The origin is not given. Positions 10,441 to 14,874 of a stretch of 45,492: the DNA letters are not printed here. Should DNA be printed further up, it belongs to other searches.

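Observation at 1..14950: A perfect 54-bp direct repeat brackets the whole Tad pilus plus dockerin-adhesin module (14.9 kb)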

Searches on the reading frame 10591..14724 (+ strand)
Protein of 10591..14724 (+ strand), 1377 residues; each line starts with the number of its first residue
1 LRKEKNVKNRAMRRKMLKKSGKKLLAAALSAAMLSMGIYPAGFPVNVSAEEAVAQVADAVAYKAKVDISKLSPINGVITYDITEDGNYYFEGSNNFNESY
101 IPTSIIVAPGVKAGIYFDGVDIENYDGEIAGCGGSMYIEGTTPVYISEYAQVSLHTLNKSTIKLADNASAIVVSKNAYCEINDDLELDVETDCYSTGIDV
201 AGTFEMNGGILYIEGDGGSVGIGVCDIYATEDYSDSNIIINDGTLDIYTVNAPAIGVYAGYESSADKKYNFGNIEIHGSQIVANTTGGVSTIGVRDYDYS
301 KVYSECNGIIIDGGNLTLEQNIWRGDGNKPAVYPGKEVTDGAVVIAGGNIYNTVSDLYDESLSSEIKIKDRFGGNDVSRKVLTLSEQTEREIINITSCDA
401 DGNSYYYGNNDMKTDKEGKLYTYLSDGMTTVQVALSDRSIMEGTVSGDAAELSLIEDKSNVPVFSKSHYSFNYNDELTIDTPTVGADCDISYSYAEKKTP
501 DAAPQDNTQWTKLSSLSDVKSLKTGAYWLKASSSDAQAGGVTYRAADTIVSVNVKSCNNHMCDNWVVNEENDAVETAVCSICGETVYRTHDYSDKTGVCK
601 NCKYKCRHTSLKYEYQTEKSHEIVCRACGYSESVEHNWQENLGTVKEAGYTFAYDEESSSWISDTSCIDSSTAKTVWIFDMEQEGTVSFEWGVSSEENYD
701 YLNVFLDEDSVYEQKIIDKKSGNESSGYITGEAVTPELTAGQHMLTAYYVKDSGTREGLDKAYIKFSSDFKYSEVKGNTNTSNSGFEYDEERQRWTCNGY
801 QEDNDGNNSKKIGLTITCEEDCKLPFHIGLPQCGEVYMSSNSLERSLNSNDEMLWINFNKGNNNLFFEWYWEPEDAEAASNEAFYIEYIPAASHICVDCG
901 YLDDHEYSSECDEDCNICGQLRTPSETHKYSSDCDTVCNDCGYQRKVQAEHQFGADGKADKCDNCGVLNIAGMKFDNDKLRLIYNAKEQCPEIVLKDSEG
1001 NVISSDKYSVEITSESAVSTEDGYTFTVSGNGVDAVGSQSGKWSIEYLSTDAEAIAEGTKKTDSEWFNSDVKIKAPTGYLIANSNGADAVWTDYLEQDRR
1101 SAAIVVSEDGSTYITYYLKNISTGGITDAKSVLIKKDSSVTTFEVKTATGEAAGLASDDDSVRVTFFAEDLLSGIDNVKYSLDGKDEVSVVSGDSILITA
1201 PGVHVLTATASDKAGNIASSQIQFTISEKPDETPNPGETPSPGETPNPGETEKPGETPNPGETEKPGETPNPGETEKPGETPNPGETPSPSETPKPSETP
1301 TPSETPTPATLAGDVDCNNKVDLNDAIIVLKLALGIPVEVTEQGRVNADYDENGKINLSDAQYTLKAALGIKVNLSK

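Call 59: search_protein_families(library=pfam, proteins=[window:10591-14724:+], max_evalue=0.01)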
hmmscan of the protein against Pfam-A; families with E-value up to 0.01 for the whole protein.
window:10591-14724:+ (1377 aa): 1 family
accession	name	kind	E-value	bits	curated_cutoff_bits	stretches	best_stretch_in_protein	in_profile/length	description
PF00404.24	Dockerin_1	-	0.0023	18.5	22.9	1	1312-1362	1-50/57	Dockerin type I domain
